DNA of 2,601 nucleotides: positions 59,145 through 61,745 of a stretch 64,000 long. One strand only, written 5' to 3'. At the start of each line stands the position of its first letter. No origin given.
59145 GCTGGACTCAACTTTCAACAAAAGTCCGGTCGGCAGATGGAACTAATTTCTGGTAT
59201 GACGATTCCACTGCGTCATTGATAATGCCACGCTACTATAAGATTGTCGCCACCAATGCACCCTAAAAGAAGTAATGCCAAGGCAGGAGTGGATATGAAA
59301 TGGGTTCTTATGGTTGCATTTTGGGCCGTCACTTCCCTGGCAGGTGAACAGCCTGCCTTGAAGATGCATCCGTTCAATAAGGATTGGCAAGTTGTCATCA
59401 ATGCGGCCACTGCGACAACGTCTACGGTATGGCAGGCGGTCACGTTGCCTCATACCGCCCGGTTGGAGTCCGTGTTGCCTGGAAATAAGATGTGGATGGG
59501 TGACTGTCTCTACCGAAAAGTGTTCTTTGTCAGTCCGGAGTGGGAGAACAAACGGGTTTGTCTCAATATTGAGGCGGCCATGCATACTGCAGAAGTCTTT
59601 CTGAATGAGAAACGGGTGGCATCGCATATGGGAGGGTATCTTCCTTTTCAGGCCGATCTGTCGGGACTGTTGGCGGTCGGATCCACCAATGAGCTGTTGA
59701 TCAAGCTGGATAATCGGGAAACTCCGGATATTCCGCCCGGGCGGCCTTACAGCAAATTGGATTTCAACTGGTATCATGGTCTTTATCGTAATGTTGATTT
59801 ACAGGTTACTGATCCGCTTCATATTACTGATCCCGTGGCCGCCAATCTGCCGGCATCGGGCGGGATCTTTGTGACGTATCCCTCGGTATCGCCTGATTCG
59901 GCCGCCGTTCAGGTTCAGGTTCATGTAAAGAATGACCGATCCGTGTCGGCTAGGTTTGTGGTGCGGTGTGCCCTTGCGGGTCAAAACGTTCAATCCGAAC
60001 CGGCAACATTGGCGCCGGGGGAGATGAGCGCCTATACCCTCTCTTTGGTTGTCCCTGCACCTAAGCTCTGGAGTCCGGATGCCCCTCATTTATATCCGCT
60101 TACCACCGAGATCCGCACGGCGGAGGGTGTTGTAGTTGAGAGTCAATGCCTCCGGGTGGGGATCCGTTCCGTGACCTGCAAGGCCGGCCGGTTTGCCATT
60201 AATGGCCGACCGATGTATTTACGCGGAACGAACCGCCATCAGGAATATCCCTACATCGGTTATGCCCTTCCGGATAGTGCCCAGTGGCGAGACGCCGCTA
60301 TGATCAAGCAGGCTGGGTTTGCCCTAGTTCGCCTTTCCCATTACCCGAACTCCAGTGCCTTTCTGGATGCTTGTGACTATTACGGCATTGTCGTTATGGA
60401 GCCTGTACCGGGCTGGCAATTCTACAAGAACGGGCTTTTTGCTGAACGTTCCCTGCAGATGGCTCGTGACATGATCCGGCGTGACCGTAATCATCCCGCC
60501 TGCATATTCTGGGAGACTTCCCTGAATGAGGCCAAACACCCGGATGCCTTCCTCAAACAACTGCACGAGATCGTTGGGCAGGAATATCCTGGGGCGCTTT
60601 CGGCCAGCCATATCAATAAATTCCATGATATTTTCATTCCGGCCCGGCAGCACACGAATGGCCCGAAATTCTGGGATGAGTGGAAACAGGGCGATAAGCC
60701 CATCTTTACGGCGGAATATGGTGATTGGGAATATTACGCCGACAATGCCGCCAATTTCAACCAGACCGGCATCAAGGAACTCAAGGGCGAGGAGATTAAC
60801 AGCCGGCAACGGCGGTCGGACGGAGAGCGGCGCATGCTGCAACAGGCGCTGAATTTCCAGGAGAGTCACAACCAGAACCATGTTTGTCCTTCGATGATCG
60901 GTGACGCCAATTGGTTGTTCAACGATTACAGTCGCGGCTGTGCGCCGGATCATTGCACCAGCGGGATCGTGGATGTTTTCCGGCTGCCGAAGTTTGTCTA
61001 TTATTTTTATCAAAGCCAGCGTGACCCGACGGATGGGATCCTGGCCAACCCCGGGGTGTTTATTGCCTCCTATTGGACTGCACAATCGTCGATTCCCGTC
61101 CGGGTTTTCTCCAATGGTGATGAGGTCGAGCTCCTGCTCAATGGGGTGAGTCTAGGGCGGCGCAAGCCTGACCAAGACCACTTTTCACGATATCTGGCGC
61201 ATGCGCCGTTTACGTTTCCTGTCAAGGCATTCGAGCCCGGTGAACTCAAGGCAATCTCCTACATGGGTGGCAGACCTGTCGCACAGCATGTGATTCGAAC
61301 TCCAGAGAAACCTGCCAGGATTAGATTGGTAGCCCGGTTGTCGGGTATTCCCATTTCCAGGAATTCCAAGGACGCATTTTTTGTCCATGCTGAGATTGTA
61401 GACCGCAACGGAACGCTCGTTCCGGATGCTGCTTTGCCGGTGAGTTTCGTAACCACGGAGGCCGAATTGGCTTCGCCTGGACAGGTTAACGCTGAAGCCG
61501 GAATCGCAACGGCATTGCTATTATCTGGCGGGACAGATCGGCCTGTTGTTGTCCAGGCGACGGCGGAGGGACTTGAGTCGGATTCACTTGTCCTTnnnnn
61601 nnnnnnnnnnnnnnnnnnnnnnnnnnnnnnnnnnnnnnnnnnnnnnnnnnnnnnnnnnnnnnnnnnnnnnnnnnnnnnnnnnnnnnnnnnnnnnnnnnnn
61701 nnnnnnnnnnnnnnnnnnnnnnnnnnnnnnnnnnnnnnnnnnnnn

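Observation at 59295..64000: A GH2-GH31 fusion ORF of more than 1560 aa whose middle re-uses the 5' end of a neighbouring GH2-like gene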

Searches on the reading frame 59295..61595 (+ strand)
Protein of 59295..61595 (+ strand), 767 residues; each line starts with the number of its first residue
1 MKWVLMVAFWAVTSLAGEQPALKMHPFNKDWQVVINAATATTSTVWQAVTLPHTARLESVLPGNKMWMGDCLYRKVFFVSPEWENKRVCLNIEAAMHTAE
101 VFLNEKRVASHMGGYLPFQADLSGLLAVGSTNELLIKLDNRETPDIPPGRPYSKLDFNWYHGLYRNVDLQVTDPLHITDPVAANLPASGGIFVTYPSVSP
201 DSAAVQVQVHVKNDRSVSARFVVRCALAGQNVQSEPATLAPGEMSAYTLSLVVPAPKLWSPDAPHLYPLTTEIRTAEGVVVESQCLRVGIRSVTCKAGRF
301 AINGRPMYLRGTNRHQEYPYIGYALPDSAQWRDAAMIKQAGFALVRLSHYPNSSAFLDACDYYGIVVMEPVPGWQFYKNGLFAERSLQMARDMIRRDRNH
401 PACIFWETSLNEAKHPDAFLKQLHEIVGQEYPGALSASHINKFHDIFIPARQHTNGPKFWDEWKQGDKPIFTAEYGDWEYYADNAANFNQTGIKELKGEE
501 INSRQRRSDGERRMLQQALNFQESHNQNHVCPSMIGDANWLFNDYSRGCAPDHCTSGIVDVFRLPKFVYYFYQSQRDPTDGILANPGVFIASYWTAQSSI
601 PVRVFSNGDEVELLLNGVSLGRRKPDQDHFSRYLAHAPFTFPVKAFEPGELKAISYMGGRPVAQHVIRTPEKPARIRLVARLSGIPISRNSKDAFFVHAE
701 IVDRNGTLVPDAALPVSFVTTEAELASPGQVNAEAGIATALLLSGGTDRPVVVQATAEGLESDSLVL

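Call 27: search_solved_structures(query=window:59295-61595:+, max_evalue=1e-20)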
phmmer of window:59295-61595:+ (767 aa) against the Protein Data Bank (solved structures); distinct sequences matched with E-value up to 1e-20: 106 (the best 60 are shown).
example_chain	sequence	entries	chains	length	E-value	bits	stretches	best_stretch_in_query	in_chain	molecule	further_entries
5ldr_A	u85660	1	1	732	6.6e-63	216.2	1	27-417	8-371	Beta-D-galactosidase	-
5euv_A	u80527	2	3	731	7.1e-63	216.1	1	27-417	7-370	Beta-D-galactosidase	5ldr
6ed1_A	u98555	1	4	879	1.7e-55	191.7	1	44-624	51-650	Glycosyl hydrolase family 2, sugar binding domain protein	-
5t98_A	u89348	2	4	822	3.1e-55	190.8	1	42-409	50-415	Glycoside Hydrolase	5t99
6d1p_A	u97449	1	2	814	1.1e-53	185.7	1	34-734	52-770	Glycosyl hydrolases family 2, sugar binding domain protein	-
6d50_A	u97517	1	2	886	3.7e-52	180.7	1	37-407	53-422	Glycosyl hydrolases family 2, sugar binding domain protein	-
5uj6_A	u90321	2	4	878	3.8e-52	180.6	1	37-407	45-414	Glycosyl hydrolases family 2, sugar binding domain protein | Beta-galactosidase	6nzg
6d8g_A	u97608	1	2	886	3.4e-51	177.5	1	37-407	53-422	Glycosyl hydrolases family 2, sugar binding domain protein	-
4ypj_A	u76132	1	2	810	2e-49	171.6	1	63-408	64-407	Beta galactosidase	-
8q2h_A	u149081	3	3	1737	2.5e-48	168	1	63-408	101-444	beta-galactosidase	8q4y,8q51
3cmg_A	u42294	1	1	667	1e-47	166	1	48-626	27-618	Putative beta-galactosidase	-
5z1a_A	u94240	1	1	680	1.1e-47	165.9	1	47-626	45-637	Putative beta-galactosidase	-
6b6l_A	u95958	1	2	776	1.6e-47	165.3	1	51-416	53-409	Glycosyl hydrolase family 2, sugar binding domain protein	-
7rsk_A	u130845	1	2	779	1.7e-47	165.3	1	51-416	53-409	Glycosyl hydrolase family 2, sugar binding domain protein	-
8dhe_A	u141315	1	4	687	2.3e-47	164.8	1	48-430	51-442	Glycosyl hydrolase family 2, sugar bindingdomain protein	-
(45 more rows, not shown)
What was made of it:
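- On Glycoside hydrolase family 2 (N-terminal half): PDB matches are to GH2 beta-galactosidases, E = 7e-63 (call 27). E412 lines up with LacZ E461 by the end coordinates of the HMMER match (call 27).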
